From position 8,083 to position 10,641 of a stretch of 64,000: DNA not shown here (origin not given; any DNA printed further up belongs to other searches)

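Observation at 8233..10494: Tandem adenylate kinase with a catalytically degenerate second domain and a C-terminal multi-TM anchor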

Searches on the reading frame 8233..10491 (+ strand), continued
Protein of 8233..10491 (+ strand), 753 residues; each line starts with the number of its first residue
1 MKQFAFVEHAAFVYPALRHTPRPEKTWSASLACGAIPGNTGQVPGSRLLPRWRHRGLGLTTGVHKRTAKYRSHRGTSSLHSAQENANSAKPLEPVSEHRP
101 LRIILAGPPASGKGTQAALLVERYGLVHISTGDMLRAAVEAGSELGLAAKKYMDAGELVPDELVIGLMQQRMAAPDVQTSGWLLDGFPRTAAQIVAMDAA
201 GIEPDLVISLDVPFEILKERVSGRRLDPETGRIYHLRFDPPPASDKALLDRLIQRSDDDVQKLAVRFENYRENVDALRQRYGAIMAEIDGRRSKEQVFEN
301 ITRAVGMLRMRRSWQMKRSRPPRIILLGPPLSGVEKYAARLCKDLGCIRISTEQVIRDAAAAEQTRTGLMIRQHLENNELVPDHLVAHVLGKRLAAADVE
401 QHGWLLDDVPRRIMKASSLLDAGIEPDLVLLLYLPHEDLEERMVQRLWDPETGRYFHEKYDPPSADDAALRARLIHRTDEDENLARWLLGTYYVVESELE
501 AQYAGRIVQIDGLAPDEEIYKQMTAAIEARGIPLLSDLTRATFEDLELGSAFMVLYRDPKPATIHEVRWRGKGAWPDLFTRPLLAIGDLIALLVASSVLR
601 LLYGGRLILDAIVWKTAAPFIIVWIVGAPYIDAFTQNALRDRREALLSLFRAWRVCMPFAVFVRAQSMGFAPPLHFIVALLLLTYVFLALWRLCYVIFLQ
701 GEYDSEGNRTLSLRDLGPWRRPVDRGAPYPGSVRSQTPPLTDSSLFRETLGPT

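Call 8: list_cluster_members(proteins=[P0001])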
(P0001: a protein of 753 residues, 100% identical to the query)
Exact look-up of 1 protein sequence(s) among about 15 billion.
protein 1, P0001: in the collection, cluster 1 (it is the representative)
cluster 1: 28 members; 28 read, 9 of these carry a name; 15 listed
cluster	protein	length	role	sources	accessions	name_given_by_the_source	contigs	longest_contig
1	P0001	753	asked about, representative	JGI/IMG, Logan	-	-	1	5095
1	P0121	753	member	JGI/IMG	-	adenylate kinase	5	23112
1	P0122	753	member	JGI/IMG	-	adenylate kinase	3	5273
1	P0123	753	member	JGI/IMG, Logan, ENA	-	adenylate kinase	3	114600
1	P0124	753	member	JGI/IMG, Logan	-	adenylate kinase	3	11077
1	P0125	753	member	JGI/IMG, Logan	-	adenylate kinase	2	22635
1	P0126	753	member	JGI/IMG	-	adenylate kinase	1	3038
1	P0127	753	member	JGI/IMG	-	adenylate kinase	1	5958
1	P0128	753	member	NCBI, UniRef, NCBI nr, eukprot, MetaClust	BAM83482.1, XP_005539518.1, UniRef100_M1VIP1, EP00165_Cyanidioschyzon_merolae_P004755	probable adenylate kinase, chloroplast precursor [Cyanidioschyzon merolae strain 10D] | Probable adenylate kinase, chloroplast n=1 Tax=Cyanidioschyzon merolae (strain NIES-3377 ... | XP_005539518.1 probable adenylate kinase, chloroplast precursor [Cyanidioschyzon merolae ...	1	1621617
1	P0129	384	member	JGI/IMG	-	adenylate kinase family enzyme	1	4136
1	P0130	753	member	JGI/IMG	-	-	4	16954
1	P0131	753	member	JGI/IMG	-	-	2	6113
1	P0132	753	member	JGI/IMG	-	-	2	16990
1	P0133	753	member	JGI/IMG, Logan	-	-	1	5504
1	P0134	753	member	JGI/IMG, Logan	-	-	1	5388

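Call 30: predict_structure(alignment_id=A2)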
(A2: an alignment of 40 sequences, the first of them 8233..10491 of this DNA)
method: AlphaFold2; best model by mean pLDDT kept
length: 753 residues; sequences in the alignment: 40
mean_pLDDT: 80.0   pTM: 0.56
mean pLDDT of the five models: 80.0, 78.7, 77.7, 77.5, 77.4
residues with pLDDT >= 90: 447; 70-90: 128; 50-70: 24; < 50: 154
segments of 3 or more residues with pLDDT < 50: 1-96, 541-569, 725-753
pLDDT, mean of each block of 10 residues (from residue 1): 30 33 32 31 33 31 32 32 41 58 96 95 97 93 96 92 93 95 92 92 96 96 96 91 96 94 95 95 95 95 92 80 92 93 95 92 89 92 89 93 86 73 90 92 92 90 94 92 88 84 91 95 93 72 45 41 43 81 96 96 91 95 96 92 96 97 94 95 98 94 82 72 48 38 38 36
secondary structure, 60 per line:
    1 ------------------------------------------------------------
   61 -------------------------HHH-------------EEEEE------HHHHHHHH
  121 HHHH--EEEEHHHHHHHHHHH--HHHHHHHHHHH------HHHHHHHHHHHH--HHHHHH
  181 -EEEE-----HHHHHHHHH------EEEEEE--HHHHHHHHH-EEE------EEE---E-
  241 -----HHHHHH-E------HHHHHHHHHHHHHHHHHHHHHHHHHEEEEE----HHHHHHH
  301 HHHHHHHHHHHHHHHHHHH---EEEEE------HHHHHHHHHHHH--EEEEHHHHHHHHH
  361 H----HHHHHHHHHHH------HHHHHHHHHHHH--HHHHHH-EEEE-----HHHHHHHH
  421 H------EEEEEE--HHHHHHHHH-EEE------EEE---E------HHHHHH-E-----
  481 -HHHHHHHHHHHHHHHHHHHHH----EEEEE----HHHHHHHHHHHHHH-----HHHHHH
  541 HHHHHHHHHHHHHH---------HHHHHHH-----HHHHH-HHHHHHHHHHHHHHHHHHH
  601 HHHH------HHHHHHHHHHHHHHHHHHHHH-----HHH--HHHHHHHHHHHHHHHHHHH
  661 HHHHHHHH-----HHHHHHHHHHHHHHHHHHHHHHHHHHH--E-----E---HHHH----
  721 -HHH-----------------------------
elements in order (helices of 4 or more, strands of 3 or more residues): E102-106 H113-124 E127-130 H131-141 H144-154 H161-172 H175-180 E182-185 H191-199 E206-211 H214-222 E224-226 E233-235 H246-251 H260-284 E285-289 H294-319 E323-327 H334-345 E348-351 H352-361 H366-376 H383-394 H397-402 E404-407 H413-421 E428-433 H436-444 E446-448 E455-457 H468-473 H482-502 E507-511 H516-529 H535-554 H564-570 H576-580 H582-604 H611-631 H642-668 H674-700 H713-716

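Call 42: find_encoding_contigs(protein=P0009, flank=3000, max_places=2)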
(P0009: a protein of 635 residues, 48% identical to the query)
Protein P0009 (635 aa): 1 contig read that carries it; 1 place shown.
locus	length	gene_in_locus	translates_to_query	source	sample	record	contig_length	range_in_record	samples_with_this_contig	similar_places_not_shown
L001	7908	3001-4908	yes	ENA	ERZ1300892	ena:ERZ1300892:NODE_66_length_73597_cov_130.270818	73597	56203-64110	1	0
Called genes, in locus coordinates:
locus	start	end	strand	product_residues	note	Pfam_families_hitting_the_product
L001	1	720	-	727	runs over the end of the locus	PF07651:ANTH (faint)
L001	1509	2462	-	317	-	PF00515:TPR_1 (faint), PF13181:TPR_8 (faint), PF18972:Wheel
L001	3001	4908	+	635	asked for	PF00004:AAA (faint), PF00406:ADK, PF02223:Thymidylate_kin (faint), PF13207:AAA_17, PF00406:ADK, PF13207:AAA_17, PF13671:AAA_33, PF11255:DUF3054, +5 more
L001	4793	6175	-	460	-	-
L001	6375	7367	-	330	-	PF11891:RETICULATA-like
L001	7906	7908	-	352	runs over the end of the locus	PF00929:RNase_T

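Call 43: find_encoding_contigs(protein=P0028, flank=3000, max_places=2)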
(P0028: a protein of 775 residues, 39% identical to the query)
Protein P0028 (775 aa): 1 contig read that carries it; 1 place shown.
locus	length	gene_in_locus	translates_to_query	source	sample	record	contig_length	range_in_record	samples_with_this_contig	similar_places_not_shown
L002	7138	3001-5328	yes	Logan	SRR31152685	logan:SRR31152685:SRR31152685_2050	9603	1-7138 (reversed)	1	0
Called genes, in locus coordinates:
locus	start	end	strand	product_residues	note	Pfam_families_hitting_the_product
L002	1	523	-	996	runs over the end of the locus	?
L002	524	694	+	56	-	-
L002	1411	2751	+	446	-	PF01745:IPT, PF01715:IPPT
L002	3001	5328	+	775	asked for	PF00406:ADK, PF13207:AAA_17, PF13238:AAA_18 (faint), PF13671:AAA_33 (faint), PF17213:Hydin_ADK (faint), PF00406:ADK, PF13207:AAA_17, PF11255:DUF3054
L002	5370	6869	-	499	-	-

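Call 51: fold_search(model_id=the predicted structure, library=pdb)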
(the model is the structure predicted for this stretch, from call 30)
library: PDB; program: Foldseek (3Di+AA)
matches with E <= 10: 1137; with E <= 0.001: 196
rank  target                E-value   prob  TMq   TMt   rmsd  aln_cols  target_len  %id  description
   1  9fqr_G8               5.2e-26  1.00  0.31  0.44  10.8       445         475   29  96-nm repeat of axonemal doublet microtubules from bovine sperm (released 2025-03-26)
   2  1zak_A                7.9e-19  1.00  0.26  0.81   3.8       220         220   45  ADENYLATE KINASE FROM MAIZE IN COMPLEX WITH THE INHIBITOR P1,P5-BIS(ADENOSINE-5'-)PENTAPHOSPHATE (AP5A) (released 1998-04-08)
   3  9fqr_Xf               8.1e-17  1.00  0.24  0.13  16.5       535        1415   17  96-nm repeat of axonemal doublet microtubules from bovine sperm (released 2025-03-26)
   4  4mkh                  3.2e-16  1.00  0.25  0.79   3.8       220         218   41  Crystal structure of a stable adenylate kinase variant AKv18 (released 2014-03-26)
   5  4ntz                  4.5e-16  1.00  0.24  0.78   4.8       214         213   36  Crystal structure of Adenylate kinase from Streptococcus pneumoniae (released 2014-07-23)
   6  6rze                  5.0e-16  1.00  0.24  0.76   3.8       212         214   43  Crystal structure of E. coli Adenylate kinase R119A mutant (released 2019-08-07)
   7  4pzl_B                5.2e-16  1.00  0.25  0.76   3.9       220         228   37  The crystal structure of adenylate kinase from Francisella tularensis subsp. tularensis SCHU S4 (released 2014-04-16)
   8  6s36                  5.8e-16  1.00  0.24  0.77   3.7       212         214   43  Crystal structure of E. coli Adenylate kinase R119K mutant (released 2019-08-07)
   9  4np6_B                6.4e-16  1.00  0.25  0.80   3.2       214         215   40  Crystal Structure of Adenylate Kinase from Vibrio cholerae O1 biovar eltor (released 2013-12-18)
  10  2rh5_A                6.4e-16  1.00  0.23  0.77   3.8       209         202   41  Structure of Apo Adenylate Kinase from Aquifex Aeolicus (released 2007-12-18)
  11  4pzl_A                6.7e-16  1.00  0.25  0.77   3.4       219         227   38  The crystal structure of adenylate kinase from Francisella tularensis subsp. tularensis SCHU S4 (released 2014-04-16)
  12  4w5h                  7.8e-16  1.00  0.23  0.75   5.5       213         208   35  New structural conformations of adenylate kinase from Streptococcus pneumoniae D39 (released 2014-11-26)
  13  8q2b_A                8.2e-16  1.00  0.24  0.74   4.5       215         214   42  E. coli Adenylate Kinase variant D158A (AK D158A) showing significant changes to the stacking of catalytic arginine si (released 2024-07-10)
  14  4pzl_C                9.9e-16  1.00  0.25  0.80   3.5       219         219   38  The crystal structure of adenylate kinase from Francisella tularensis subsp. tularensis SCHU S4 (released 2014-04-16)
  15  5g41                  9.9e-16  1.00  0.25  0.79   3.7       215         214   44  Crystal structure of adenylate kinase ancestor 4 with Zn, Mg and Ap5A bound (released 2016-12-28)
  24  1ak2                  2.2e-15  1.00  0.25  0.77   3.9       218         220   39  ADENYLATE KINASE ISOENZYME-2 (released 1996-06-10)
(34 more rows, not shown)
